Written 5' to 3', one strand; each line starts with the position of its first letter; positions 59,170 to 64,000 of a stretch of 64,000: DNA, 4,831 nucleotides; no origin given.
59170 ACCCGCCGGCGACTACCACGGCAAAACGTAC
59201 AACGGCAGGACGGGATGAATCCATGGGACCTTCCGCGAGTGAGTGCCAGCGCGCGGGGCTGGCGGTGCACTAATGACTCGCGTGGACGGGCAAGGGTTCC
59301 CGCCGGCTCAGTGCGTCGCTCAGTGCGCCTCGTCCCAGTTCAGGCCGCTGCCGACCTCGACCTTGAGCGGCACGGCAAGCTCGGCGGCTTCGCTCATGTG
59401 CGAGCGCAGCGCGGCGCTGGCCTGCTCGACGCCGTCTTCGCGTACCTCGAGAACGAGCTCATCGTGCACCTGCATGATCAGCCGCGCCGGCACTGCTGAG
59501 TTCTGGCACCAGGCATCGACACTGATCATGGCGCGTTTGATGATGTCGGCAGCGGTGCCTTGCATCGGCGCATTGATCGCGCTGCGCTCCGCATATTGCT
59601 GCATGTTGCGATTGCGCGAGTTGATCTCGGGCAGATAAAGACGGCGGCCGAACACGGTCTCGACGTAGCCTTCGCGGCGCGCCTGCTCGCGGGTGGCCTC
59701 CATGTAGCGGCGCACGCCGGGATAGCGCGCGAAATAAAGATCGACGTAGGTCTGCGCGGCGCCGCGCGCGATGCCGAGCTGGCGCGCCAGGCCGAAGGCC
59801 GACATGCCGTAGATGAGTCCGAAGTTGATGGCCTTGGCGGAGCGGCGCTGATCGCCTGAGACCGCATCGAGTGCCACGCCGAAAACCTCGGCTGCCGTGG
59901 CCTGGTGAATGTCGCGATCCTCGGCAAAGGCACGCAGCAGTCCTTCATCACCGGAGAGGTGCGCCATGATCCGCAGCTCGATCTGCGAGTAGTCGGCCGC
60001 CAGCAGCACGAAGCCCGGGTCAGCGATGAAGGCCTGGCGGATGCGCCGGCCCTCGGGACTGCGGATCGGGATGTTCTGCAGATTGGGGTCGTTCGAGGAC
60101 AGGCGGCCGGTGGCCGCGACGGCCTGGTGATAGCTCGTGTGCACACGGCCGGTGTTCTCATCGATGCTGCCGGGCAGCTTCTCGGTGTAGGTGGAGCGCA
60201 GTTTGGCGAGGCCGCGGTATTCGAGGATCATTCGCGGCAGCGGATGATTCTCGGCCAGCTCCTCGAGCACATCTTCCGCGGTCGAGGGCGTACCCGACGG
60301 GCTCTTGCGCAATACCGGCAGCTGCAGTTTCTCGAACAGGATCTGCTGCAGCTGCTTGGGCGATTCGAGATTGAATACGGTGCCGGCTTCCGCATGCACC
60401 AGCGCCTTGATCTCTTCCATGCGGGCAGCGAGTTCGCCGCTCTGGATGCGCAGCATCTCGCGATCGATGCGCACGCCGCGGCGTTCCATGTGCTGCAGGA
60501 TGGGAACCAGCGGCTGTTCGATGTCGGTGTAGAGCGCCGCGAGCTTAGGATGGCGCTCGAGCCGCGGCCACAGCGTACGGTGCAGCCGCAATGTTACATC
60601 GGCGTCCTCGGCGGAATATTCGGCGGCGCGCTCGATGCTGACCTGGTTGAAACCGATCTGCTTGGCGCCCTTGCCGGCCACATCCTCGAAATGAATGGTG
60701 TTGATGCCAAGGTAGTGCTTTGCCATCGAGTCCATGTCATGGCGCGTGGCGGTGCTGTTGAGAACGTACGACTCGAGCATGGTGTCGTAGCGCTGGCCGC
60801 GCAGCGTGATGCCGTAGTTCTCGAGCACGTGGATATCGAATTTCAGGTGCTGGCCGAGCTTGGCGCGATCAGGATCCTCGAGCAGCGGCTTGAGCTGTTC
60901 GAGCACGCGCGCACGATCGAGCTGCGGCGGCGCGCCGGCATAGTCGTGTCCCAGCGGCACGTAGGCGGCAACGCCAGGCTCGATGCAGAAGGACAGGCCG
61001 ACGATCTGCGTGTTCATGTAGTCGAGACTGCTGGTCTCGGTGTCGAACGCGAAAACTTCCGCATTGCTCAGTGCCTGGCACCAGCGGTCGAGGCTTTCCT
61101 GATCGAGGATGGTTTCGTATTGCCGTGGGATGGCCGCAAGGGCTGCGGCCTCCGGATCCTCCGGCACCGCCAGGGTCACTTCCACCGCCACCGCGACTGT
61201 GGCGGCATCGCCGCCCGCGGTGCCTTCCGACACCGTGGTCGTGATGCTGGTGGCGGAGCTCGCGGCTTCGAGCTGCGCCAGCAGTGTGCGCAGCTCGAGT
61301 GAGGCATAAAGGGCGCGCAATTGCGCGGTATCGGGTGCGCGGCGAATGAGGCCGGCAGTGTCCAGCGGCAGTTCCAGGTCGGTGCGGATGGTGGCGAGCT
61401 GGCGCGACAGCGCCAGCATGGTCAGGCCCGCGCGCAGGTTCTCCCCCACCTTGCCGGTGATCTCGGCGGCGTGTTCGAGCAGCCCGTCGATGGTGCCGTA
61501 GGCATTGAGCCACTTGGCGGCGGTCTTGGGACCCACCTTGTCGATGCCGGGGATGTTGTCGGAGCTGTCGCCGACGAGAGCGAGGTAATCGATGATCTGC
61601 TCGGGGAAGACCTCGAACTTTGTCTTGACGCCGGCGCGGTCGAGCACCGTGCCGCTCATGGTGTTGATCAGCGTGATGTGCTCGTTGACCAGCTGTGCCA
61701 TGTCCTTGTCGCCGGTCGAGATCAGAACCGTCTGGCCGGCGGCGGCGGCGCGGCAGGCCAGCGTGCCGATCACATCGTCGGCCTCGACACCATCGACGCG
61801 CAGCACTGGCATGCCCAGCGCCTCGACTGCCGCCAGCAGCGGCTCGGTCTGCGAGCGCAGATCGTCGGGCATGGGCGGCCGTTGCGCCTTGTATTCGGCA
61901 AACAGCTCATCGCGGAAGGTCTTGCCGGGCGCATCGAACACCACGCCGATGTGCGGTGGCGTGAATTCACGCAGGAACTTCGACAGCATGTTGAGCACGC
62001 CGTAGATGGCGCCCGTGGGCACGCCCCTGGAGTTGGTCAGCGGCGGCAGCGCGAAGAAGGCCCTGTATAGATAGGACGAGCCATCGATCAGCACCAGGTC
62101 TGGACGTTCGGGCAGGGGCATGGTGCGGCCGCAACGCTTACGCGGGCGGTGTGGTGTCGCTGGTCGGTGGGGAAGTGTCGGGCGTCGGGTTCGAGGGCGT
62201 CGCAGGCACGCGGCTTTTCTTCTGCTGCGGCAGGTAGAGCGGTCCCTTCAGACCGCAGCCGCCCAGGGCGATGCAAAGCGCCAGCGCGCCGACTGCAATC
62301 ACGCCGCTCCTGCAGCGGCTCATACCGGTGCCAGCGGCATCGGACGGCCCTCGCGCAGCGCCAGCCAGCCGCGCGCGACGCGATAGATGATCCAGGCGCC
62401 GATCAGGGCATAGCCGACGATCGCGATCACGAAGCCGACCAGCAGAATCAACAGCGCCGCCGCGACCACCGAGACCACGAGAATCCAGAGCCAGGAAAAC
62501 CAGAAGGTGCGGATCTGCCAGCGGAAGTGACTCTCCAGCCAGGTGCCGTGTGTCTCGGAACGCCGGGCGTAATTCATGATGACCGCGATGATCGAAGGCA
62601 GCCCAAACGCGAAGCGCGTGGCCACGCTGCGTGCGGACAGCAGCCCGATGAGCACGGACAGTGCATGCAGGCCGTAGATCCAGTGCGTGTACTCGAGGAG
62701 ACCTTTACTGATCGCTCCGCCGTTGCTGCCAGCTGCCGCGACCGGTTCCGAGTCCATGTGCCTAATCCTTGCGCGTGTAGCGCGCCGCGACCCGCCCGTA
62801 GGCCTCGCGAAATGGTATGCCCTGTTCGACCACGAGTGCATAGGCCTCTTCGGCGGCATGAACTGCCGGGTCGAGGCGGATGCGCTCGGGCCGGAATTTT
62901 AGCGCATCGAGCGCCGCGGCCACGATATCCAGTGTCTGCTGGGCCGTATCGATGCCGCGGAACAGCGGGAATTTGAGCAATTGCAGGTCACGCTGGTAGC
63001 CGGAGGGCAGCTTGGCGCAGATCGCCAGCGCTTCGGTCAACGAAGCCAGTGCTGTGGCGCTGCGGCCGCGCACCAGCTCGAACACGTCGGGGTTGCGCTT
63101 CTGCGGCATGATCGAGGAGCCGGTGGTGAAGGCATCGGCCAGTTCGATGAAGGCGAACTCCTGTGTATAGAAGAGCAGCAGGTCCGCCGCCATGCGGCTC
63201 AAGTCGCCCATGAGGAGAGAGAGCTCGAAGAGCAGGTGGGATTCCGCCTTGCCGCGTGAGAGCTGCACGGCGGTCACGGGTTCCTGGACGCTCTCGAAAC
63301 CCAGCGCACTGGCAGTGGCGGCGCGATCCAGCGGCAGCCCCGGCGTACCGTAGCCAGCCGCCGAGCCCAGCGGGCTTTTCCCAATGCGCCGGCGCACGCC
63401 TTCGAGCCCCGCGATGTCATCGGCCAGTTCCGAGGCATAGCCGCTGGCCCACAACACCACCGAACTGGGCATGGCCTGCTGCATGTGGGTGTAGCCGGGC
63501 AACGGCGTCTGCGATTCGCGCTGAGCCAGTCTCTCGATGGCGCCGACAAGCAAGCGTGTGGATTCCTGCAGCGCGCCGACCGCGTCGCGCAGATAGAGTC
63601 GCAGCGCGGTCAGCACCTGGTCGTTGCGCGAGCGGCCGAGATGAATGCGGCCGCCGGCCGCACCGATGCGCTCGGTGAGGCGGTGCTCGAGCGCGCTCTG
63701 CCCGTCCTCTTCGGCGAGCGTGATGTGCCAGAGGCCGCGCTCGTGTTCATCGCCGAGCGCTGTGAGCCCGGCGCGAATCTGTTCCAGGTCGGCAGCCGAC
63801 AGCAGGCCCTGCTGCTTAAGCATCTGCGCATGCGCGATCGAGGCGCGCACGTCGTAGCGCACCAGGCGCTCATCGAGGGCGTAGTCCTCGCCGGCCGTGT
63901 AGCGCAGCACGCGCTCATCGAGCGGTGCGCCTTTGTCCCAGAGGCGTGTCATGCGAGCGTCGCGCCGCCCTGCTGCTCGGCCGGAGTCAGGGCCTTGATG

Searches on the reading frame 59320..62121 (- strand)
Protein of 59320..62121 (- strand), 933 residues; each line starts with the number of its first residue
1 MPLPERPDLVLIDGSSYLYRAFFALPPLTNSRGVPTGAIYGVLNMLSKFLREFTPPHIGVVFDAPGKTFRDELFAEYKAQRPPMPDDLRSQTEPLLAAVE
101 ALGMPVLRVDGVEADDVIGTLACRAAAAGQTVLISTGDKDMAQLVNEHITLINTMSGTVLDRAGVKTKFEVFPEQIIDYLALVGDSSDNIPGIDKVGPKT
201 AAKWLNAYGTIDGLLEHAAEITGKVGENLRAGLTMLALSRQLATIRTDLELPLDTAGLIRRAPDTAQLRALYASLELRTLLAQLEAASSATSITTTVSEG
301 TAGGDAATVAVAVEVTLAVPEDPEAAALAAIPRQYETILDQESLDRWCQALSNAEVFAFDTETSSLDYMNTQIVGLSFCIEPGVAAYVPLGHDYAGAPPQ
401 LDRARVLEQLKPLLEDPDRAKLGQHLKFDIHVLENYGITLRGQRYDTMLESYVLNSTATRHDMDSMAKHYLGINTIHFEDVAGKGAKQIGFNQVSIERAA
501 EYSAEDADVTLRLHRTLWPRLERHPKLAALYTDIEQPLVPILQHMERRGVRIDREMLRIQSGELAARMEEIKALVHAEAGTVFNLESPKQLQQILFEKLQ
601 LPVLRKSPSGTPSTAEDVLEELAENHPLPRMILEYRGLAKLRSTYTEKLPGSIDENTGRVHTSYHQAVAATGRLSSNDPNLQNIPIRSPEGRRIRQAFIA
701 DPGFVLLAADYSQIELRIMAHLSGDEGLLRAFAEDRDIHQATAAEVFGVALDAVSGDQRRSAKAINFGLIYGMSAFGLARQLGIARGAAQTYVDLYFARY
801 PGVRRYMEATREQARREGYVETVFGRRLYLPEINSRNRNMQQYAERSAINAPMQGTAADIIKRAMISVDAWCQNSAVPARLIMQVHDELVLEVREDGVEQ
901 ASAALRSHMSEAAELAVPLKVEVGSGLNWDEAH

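Call 23: search_protein_families(library=pfam, proteins=[window:59320-62121:-], max_evalue=0.001)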
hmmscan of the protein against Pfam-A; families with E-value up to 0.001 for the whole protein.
window:59320-62121:- (933 aa): 5 families
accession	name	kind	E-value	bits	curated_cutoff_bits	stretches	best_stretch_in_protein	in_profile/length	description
PF00476.26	DNA_pol_A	-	7e-162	539.1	34.3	1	555-931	2-381/381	DNA polymerase family A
PF02739.22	5_3_exonuc_N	-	4.6e-57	192.7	34.3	1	9-169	2-163/164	5'-3' exonuclease, N-terminal resolvase-like domain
PF01612.26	DNA_pol_A_exo1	-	2e-35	122.6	23.6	1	335-522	1-173/173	3'-5' exonuclease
PF01367.25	5_3_exonuc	-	3.5e-32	111.2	40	1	172-265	2-96/97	5'-3' exonuclease, C-terminal SAM fold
PF22619.2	DNA_polI_exo1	-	3.8e-11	43.4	27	1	408-488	38-118/140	DNA polymerase I, ribonuclease H-like domain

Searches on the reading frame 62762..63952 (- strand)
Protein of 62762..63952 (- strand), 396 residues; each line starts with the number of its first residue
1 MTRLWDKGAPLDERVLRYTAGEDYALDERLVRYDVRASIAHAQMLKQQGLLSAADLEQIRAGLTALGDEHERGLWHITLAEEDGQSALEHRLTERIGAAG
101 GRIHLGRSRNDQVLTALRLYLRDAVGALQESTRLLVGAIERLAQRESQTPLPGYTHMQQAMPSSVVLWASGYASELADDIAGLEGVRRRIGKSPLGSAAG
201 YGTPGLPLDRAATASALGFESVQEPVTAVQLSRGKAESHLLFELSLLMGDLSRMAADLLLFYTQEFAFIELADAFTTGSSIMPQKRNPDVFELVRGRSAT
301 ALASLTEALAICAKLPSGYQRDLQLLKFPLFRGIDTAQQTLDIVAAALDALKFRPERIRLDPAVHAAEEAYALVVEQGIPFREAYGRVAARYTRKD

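Call 23: search_protein_families(library=pfam, proteins=[window:62762-63952:-], max_evalue=0.001)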
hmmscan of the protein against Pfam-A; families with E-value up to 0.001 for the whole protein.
window:62762-63952:- (396 aa): 1 family
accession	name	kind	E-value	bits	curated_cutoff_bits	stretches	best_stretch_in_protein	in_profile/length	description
PF00206.25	Lyase_1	-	2.5e-49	168.8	27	1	24-299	18-308/312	Lyase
